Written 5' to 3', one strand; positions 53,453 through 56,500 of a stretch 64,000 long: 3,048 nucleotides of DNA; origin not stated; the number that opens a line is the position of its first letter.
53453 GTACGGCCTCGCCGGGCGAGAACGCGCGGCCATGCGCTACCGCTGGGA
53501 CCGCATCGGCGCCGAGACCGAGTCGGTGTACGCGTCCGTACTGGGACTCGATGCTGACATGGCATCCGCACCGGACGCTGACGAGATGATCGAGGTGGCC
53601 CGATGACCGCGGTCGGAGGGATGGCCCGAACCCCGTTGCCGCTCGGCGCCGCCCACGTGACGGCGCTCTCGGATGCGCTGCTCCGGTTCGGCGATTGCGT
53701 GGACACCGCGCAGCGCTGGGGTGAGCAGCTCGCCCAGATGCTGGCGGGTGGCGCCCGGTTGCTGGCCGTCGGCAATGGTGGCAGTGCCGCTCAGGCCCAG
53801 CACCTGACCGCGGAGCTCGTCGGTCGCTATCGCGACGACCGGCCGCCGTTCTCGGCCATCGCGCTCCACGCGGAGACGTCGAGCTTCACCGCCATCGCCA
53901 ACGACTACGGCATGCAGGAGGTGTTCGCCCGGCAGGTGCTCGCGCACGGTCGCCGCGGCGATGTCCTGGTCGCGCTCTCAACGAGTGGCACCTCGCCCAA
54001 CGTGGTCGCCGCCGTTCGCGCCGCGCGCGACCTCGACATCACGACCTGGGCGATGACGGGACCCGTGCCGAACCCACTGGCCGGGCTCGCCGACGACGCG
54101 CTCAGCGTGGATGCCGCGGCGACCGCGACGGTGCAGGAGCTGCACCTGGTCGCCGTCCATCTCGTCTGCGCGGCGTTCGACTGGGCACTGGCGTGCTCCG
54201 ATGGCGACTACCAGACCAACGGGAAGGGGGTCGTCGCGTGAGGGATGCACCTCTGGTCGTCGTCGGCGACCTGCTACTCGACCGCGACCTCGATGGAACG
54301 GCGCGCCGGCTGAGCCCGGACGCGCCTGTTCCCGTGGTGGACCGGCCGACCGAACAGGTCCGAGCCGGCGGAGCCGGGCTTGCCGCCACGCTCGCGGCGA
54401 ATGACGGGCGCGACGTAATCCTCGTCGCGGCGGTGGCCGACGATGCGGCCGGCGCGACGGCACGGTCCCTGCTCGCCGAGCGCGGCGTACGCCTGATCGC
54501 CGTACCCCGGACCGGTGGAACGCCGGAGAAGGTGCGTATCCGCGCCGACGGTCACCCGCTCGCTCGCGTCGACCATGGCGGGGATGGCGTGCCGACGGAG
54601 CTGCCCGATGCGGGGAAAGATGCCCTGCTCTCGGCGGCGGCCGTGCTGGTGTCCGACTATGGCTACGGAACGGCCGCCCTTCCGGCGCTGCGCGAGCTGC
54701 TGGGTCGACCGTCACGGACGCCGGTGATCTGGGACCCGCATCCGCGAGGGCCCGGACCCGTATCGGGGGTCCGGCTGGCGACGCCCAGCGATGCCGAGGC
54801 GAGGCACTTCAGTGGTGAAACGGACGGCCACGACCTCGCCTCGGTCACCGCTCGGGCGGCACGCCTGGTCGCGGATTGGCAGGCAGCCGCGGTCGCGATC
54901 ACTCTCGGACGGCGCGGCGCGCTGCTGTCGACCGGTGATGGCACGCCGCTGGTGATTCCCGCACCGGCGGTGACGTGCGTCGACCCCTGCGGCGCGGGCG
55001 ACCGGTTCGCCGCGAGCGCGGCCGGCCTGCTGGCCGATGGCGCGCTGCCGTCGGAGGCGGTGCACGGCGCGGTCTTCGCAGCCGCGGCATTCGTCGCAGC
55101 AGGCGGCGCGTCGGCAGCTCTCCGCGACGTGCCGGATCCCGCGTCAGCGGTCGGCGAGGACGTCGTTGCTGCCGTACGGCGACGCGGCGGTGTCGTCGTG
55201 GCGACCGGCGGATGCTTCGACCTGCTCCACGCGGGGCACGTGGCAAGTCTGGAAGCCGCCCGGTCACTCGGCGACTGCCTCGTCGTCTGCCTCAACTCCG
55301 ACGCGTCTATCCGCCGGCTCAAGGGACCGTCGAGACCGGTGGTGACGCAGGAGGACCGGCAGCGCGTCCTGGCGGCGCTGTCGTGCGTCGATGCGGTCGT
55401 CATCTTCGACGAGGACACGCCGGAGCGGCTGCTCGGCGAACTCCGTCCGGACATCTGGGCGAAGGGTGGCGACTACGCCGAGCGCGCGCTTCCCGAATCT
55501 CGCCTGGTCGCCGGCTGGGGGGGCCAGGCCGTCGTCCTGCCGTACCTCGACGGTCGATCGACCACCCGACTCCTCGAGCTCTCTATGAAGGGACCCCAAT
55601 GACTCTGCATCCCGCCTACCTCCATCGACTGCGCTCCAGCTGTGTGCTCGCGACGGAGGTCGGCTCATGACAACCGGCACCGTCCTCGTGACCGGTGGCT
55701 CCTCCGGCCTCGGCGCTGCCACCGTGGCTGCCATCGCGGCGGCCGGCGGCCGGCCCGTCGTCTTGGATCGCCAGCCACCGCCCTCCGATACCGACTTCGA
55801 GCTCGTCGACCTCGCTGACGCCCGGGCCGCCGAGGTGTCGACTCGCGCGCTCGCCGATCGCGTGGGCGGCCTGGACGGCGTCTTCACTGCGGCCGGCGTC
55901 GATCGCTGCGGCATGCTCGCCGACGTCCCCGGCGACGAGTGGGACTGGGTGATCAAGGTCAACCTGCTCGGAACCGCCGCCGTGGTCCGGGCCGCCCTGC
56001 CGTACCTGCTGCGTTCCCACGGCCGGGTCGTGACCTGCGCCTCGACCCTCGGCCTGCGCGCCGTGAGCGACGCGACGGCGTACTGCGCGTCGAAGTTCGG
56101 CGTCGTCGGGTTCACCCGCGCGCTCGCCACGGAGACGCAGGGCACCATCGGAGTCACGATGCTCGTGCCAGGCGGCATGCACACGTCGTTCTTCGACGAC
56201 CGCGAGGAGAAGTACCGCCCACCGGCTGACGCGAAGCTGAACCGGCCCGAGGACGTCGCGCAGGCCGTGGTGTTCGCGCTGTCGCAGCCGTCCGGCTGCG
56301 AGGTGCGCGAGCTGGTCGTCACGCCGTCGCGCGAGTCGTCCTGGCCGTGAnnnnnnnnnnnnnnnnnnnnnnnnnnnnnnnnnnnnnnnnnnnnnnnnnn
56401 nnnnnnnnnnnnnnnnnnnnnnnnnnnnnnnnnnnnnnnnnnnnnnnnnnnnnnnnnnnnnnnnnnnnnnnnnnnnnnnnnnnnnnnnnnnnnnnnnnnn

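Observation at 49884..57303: Complete ADP-heptose pathway fused to a GT9/GT4 glycosyltransferase operon in a Gram-positive actinobacterium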

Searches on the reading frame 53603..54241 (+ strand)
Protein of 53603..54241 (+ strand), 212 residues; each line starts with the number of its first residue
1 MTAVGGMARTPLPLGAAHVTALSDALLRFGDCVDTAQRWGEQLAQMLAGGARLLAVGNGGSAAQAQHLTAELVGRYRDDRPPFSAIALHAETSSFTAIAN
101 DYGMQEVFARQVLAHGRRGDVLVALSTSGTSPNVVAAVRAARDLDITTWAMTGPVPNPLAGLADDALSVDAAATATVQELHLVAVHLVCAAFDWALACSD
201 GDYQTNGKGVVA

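Call 3: search_protein_families(library=pfam, proteins=[window:53603-54241:+])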
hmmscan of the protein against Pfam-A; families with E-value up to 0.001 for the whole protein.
window:53603-54241:+ (212 aa): 2 families
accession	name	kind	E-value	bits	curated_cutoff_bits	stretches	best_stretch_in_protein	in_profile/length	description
PF13580.11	SIS_2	-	1.1e-22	81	27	1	40-153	25-138/138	SIS domain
PF01380.27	SIS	-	1.5e-06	28.4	25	1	104-175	39-110/131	SIS domain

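Call 4: search_protein_families(library=ncbifam, proteins=[window:53603-54241:+])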
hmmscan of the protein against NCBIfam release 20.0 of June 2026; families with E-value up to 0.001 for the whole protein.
window:53603-54241:+ (212 aa): 10 families
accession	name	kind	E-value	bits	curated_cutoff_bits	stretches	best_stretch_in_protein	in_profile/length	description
NF010546.0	PRK13936.1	equivalog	1.1e-48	165.6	276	1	39-196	32-192/197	phosphoheptose isomerase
TIGR00441.1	gmhA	equivalog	5.5e-47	159.7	209.45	1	43-191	4-152/154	D-sedoheptulose 7-phosphate isomerase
NF010547.0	PRK13938.1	equivalog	1.4e-38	132.5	320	1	33-196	28-191/196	D-sedoheptulose 7-phosphate isomerase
NF001628.0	PRK00414.1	equivalog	1.1e-34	119.7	265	1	32-189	26-183/192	D-sedoheptulose 7-phosphate isomerase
NF008138.0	PRK10886.1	equivalog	4.7e-34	117.8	352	1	37-196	28-190/196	DnaA initiator-associating protein DiaA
NF003915.0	PRK05441.1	subfamily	1.6e-07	30.7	168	1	39-170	51-183/300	N-acetylmuramic acid 6-phosphate etherase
TIGR03127.2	RuMP_HxlB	equivalog_domain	2e-06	27.8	160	1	117-178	71-132/178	6-phospho-3-hexuloisomerase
NF009222.0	PRK12570.1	subfamily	0.00021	20.2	255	1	42-169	61-189/307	N-acetylmuramic acid 6-phosphate etherase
NF010701.0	PRK14101.1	equivalog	0.00051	18.3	920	1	101-175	502-571/638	bifunctional transcriptional regulator/glucokinase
NF008458.0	PRK11337.1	equivalog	0.00064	18.8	378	0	118-174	188-244/293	MurR/RpiR family transcriptional regulator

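Call 57: search_solved_structures(query=window:53603-54241:+, max_evalue=0.00001, show_alignments=1)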
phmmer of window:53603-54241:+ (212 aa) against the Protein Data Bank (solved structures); distinct sequences matched with E-value up to 0.00001: 15.
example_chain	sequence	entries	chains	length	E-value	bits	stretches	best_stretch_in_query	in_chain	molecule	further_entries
5i01_A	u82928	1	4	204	9.8e-38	133.5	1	38-196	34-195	Phosphoheptose isomerase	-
5by2_A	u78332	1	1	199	2.6e-37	132.1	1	37-196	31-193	Phosphoheptose isomerase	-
1tk9_A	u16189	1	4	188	5.7e-37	131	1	38-193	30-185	Phosphoheptose isomerase 1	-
2xbl_A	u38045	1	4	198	9.5e-37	130.3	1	31-193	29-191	PHOSPHOHEPTOSE ISOMERASE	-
2x3y_A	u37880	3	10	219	1.3e-36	129.8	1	32-193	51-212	PHOSPHOHEPTOSE ISOMERASE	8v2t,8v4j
5lu7_A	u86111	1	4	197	1.3e-36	129.8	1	32-193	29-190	Phosphoheptose isomerase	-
5ltz_A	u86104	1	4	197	2.4e-36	129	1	32-193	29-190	Phosphoheptose isomerase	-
5lu5_A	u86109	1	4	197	2.5e-36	128.9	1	32-193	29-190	Phosphoheptose isomerase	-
5lu6_A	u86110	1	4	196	1.2e-35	126.7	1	32-193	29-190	Phosphoheptose isomerase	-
1x92_A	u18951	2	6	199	1.7e-35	126.2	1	46-197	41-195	PHOSPHOHEPTOSE ISOMERASE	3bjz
2i22_A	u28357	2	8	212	2.7e-31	112.5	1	33-190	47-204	Phosphoheptose isomerase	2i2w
2yva_A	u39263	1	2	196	3.7e-31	112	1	34-196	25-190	DnaA initiator-associating protein diaA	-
4u6n_A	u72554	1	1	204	4.6e-31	111.8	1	34-196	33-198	DnaA initiator-associating protein DiaA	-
1x94_A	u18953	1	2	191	1.1e-29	107.3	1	21-192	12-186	putative Phosphoheptose isomerase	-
3trj_A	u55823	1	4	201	1.1e-29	107.2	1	42-196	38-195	Phosphoheptose isomerase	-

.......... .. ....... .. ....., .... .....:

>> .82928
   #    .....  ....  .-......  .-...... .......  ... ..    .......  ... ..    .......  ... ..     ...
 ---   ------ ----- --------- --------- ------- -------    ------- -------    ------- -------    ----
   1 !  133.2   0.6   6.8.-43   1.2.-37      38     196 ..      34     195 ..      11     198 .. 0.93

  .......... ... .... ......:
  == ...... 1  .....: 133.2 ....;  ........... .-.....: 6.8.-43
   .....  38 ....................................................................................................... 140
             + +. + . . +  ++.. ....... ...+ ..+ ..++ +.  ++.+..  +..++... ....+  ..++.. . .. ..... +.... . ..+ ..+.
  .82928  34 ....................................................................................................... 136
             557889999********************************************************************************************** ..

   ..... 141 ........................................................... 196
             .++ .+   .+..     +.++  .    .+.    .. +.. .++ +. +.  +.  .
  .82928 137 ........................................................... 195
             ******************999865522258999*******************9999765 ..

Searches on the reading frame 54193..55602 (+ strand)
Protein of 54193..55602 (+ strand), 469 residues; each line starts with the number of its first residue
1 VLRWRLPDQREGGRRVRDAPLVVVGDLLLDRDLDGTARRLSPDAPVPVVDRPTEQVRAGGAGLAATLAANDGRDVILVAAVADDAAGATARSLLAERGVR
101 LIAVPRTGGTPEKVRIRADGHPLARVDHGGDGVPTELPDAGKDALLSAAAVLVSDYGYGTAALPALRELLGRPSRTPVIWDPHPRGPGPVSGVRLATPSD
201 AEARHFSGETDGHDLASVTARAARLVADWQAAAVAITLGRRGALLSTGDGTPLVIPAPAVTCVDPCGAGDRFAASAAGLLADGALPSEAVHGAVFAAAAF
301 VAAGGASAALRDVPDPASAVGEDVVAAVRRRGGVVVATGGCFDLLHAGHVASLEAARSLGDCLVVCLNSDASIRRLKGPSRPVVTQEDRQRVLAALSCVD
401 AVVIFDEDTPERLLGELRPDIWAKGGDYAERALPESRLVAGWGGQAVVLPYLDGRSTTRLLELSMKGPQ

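Call 3: search_protein_families(library=pfam, proteins=[window:54193-55602:+])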
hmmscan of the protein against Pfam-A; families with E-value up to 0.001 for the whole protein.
window:54193-55602:+ (469 aa): 2 families
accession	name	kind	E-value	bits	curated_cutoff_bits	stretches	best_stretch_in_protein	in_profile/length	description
PF00294.29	PfkB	-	1.7e-24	87.1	25.8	1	21-309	4-298/302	pfkB family carbohydrate kinase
PF01467.32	CTP_transf_like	-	7.4e-18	65.5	21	1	338-432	2-94/133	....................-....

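Call 4: search_protein_families(library=ncbifam, proteins=[window:54193-55602:+])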
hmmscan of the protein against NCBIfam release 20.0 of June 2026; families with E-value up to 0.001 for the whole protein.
window:54193-55602:+ (469 aa): 17 families
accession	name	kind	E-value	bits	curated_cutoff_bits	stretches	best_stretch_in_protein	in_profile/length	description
NF008454.0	PRK11316.1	equivalog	5.4e-82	275.9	521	1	17-462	9-469/475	bifunctional D-glycero-beta-D-manno-heptose-7-phosphate kinase/D-glycero-beta-D-manno-heptose 1-phosphate adenylyltransferase HldE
TIGR02199.1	rfaE_dom_II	equivalog_domain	4e-56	188.9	181.5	1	324-462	2-140/144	D-glycero-beta-D-manno-heptose 1-phosphate adenylyltransferase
TIGR02198.1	rfaE_dom_I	equivalog_domain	1.3e-38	132.9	345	1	17-307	6-303/315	D-glycero-beta-D-manno-heptose-7-phosphate kinase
TIGR02152.1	D_ribokin_bact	equivalog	2.3e-16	60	299.65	1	55-309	31-289/298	ribokinase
TIGR00125.1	cyt_tran_rel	domain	3.6e-14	52.7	27.7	1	335-400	1-63/65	adenylyltransferase/cytidyltransferase family protein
NF008353.0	PRK11142.1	equivalog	1.9e-10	40.8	341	1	55-309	35-292/307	ribokinase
TIGR03168.1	1-PFK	subfamily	5.7e-09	35.3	216.4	1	195-307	179-288/305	hexose kinase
TIGR03828.1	pfkB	equivalog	2.2e-08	33.5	292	1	197-307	181-288/305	1-phosphofructokinase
TIGR01518.1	g3p_cytidyltrns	equivalog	2.6e-08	34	165.4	1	337-404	2-67/125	glycerol-3-phosphate cytidylyltransferase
NF001985.0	PRK00777.1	subfamily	2.4e-07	30.9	104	1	336-394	7-63/157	pantetheine-phosphate adenylyltransferase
TIGR04382.1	myo_inos_iolC_N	equivalog_domain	5e-06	26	300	1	219-309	208-298/309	5-dehydro-2-deoxygluconokinase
NF041320.1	pfkB_Halo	equivalog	8.5e-06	25.4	400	1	219-315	196-292/302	1-phosphofructokinase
NF006957.1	PRK09434.1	equivalog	2e-05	24.3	450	1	218-283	199-263/302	fructokinase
NF053626.1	RibKinHalex1628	equivalog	4.5e-05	23.1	330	0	218-312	190-276/293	ATP-dependent ribose-1-phosphate kinase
NF040938.1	KDG_KDGal_kin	equivalog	5.6e-05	22.4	400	1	221-310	205-293/305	bifunctional 2-dehydro-3-deoxygluconokinase/2-dehydro-3-deoxygalactonokinase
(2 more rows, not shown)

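Call 56: search_solved_structures(query=window:54238-55602:+, max_evalue=0.00001, show_alignments=1)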
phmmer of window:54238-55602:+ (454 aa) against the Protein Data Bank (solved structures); distinct sequences matched with E-value up to 0.00001: 8.
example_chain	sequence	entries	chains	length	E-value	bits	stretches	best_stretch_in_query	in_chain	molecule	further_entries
5x9q_A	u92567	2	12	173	3.7e-41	144.7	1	305-447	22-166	Putative cytidylyltransferase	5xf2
4e84_A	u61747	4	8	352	7.3e-19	71.2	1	6-287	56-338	D-beta-D-heptose 7-phosphate kinase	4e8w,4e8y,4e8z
3elb_A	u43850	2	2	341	5.5e-18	68.3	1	318-388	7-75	Ethanolamine-phosphate cytidylyltransferase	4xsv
1gqt_A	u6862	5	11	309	2.9e-11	46.2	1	29-293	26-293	RIBOKINASE | PROTEIN (RIBOKINASE)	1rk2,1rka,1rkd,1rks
5x3d_A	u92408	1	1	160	4.7e-10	42.2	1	320-446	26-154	Phosphoenolpyruvate phosphomutase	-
3glv_A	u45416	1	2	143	1.1e-08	37.6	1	321-413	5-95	Lipopolysaccharide core biosynthesis protein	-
1coz_A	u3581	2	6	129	1.7e-07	33.8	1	321-445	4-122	PROTEIN (GLYCEROL-3-PHOSPHATE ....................) | glycerol-3-phosphate cytidylyltransferase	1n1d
2b7l_A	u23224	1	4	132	5.5e-06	28.8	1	321-388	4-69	glycerol-3-phosphate cytidylyltransferase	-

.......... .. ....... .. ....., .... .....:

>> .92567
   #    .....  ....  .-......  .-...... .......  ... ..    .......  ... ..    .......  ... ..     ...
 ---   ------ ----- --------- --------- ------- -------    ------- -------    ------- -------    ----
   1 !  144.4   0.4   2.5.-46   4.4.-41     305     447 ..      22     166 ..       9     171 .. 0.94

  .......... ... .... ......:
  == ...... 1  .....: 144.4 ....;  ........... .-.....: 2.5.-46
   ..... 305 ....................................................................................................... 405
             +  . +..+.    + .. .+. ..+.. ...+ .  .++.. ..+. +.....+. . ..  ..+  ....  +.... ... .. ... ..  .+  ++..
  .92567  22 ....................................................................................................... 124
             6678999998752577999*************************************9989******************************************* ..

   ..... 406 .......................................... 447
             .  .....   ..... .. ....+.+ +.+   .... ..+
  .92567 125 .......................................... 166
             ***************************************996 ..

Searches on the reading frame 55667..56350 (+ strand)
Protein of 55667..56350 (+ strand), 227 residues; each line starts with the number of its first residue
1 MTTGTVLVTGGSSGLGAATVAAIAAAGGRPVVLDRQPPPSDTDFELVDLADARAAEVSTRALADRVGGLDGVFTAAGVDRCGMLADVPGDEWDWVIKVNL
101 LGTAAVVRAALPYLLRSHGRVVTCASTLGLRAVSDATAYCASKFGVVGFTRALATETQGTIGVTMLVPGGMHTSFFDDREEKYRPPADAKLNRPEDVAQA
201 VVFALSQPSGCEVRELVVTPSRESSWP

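Call 3: search_protein_families(library=pfam, proteins=[window:55667-56350:+])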
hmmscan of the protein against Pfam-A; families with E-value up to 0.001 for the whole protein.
window:55667-56350:+ (227 aa): 4 families
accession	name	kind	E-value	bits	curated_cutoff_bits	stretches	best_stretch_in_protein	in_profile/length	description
PF00106.31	adh_short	-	5.9e-35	120.9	26.6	1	5-182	2-193/195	short chain dehydrogenase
PF13561.12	adh_short_C2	-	6.4e-26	91.8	27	1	13-208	6-220/236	Enoyl-(Acyl carrier protein) reductase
PF08659.16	KR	-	1.5e-08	35.2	22.6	1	4-143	1-153/180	KR domain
PF01370.27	Epimerase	-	6.3e-05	22.9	20.9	1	6-126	1-115/240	NAD dependent epimerase/dehydratase family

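Call 4: search_protein_families(library=ncbifam, proteins=[window:55667-56350:+])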
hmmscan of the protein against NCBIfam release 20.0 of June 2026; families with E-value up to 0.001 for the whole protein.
window:55667-56350:+ (227 aa): 195 families (the best 25 are shown)
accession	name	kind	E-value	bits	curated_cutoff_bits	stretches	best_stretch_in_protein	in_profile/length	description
NF006073.0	PRK08219.1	equivalog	8e-33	114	218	1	4-221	4-225/227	SDR family oxidoreductase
NF005594.0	PRK07326.1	equivalog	5.9e-32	111.1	271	1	4-223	7-234/237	SDR family oxidoreductase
NF009466.0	PRK12826.1-2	subfamily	3e-31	108.8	222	1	3-207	3-228/248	3-oxoacyl-ACP reductase FabG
NF005806.0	PRK07666.1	equivalog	3.1e-29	101.9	286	1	45-206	61-222/239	3-ketoacyl-ACP reductase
NF005672.0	PRK07454.1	equivalog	1.1e-27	96.8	234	1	4-221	7-237/241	SDR family oxidoreductase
NF052558.1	MBtsdlDhBudC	equivalog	7.7e-27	94.4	270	1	5-206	5-224/250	meso-2,3-butanediol dehydrogenase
NF004791.0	PRK06138.1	equivalog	4.6e-26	91.6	312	1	5-207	7-233/252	SDR family oxidoreductase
NF005495.0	PRK07109.1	subfamily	7.8e-26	91.1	264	1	47-209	64-232/334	SDR family oxidoreductase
NF004818.0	PRK06172.1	equivalog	5e-25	88.3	336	1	6-209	10-236/253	SDR family oxidoreductase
NF004825.0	PRK06181.1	equivalog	6.1e-25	88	215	1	3-203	6-226/268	SDR family oxidoreductase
TIGR01830.1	3oxo_ACP_reduc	equivalog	6.2e-25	88.3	297.75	1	6-207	1-222/239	3-oxoacyl-[acyl-carrier-protein] reductase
NF006123.0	PRK08267.1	equivalog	6.3e-25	87.9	261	1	5-208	4-223/261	SDR family oxidoreductase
NF005007.0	PRK06398.1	equivalog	9.5e-25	87.2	341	1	5-177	9-183/259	aldose dehydrogenase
TIGR03971.1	SDR_subfam_1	subfamily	1.4e-24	86.9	300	1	47-180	71-207/271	mycofactocin-coupled SDR family oxidoreductase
NF005878.0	PRK07825.1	subfamily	1.6e-24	86.7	287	1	4-209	10-221/278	short chain dehydrogenase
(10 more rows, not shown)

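Call 74: search_solved_structures(query=window:55667-56350:+, max_evalue=1e-15)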
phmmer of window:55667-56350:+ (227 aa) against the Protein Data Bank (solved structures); distinct sequences matched with E-value up to 1e-15: 58.
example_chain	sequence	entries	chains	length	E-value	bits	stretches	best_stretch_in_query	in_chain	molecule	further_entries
2jah_A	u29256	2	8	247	1.1e-23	87.4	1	6-221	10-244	CLAVULANIC ACID DEHYDROGENASE | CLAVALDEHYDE DEHYDROGENASE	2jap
2et6_A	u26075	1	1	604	4.4e-22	82.2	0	5-169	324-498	(3R)-hydroxyacyl-CoA dehydrogenase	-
7pcs_B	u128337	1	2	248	7.5e-22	81.4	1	6-213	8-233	BbsD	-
2ehd_A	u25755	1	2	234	2.8e-21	79.6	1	4-227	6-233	Oxidoreductase, short-chain dehydrogenase/reductase family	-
2nm0_A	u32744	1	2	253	1.7e-20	77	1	5-207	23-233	Probable 3-oxacyl-(Acyl-carrier-protein) reductase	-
3s55_A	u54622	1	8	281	2.6e-20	76.4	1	47-175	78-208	Putative short-chain dehydrogenase/reductase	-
2ph3_A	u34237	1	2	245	3.9e-20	75.8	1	48-211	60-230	3-oxoacyl-[acyl carrier protein] reductase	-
1uls_A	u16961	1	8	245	4.5e-20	75.6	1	5-210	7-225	putative 3-oxoacyl-acyl carrier protein reductase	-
9c5k_A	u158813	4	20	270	2.2e-19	73.3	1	6-209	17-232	Hydroxybutyrate dehydrogenase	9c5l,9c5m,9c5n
4nbu_A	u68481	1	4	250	5.7e-19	72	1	6-209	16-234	3-oxoacyl-(Acyl-carrier-protein) reductase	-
2a4k_A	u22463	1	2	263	6.4e-19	71.8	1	4-210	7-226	3-oxoacyl-[acyl carrier protein] reductase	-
9x6o_A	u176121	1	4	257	6.7e-19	71.8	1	6-221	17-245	Ribitol 2-dehydrogenase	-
4cql_B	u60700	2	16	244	7e-19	71.7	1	7-208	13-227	CARBONYL REDUCTASE FAMILY MEMBER 4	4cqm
9x6l_A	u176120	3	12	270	8.8e-19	71.4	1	6-221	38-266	Ribitol 2-dehydrogenase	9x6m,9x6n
9c5h_A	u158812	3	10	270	1.2e-18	70.9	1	6-209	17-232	Hydroxybutyrate dehydrogenase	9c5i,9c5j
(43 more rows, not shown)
